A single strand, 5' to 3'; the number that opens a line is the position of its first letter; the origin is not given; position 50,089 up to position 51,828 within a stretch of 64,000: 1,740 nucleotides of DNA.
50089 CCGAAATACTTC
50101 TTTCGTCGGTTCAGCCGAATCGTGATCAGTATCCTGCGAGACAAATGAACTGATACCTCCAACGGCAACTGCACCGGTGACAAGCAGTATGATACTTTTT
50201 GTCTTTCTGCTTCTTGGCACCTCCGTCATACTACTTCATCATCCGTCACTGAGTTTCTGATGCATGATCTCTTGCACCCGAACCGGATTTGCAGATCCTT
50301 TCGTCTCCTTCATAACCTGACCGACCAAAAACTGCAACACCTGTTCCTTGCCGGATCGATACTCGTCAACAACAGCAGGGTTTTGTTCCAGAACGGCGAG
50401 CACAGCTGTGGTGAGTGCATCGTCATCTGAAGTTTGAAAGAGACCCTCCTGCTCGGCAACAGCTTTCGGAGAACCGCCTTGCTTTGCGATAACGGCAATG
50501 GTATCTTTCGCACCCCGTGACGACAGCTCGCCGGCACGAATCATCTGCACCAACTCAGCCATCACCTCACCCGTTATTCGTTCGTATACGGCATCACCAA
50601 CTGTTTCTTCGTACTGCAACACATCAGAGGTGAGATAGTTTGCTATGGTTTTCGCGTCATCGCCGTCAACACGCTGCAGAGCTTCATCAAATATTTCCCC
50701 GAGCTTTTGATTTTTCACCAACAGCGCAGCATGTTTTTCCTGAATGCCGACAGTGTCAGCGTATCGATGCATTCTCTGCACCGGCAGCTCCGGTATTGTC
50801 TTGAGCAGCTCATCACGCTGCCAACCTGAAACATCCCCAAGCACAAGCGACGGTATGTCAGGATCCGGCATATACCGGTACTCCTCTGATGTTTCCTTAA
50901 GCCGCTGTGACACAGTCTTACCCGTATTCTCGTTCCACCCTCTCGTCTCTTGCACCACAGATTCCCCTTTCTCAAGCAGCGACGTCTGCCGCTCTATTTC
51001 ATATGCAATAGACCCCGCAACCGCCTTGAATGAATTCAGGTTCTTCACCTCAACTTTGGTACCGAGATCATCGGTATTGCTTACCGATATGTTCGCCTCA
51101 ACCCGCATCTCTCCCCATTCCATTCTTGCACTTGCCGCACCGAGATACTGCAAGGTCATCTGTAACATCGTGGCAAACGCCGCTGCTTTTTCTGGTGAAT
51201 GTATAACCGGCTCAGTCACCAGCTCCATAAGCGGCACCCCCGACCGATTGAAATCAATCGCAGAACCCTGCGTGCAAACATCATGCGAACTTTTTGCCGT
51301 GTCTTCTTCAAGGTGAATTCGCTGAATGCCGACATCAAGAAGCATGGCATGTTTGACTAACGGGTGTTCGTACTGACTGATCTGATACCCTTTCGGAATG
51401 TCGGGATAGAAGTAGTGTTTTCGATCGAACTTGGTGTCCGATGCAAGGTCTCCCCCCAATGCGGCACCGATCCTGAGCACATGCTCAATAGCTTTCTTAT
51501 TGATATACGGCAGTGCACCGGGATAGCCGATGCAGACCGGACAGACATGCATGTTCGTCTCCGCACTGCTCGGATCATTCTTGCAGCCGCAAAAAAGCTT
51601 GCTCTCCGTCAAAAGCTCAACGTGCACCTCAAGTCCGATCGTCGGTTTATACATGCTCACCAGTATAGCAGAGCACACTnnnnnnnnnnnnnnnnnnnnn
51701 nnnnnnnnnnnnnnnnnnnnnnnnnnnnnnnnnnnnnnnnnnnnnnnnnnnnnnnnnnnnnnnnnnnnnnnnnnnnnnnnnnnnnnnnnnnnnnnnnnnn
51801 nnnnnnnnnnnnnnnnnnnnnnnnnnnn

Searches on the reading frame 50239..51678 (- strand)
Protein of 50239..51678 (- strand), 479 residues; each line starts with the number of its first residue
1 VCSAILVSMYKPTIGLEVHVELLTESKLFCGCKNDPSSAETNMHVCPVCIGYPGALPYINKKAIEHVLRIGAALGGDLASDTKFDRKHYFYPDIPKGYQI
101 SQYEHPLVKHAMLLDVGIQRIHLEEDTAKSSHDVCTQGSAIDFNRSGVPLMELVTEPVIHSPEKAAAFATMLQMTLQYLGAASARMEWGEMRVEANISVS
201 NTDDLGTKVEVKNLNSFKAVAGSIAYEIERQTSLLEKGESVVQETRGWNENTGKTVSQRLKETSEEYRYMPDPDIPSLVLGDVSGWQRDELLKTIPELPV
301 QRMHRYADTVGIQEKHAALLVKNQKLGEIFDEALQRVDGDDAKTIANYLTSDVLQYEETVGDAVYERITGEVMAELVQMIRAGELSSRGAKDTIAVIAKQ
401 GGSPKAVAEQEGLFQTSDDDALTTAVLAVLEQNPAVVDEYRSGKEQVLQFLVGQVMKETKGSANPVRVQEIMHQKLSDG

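Call 67: search_protein_families(library=pfam, proteins=[window:50239-51678:-], max_evalue=0.0001)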
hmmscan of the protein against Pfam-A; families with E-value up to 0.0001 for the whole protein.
window:50239-51678:- (479 aa): 2 families
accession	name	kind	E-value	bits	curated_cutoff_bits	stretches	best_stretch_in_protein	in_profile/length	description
PF02934.20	GatB_N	-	1.5e-100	336.4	23.4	1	13-281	2-272/277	GatB/GatE catalytic domain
PF02637.23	GatB_Yqey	-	6e-38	130.5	27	1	330-476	3-148/148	GatB domain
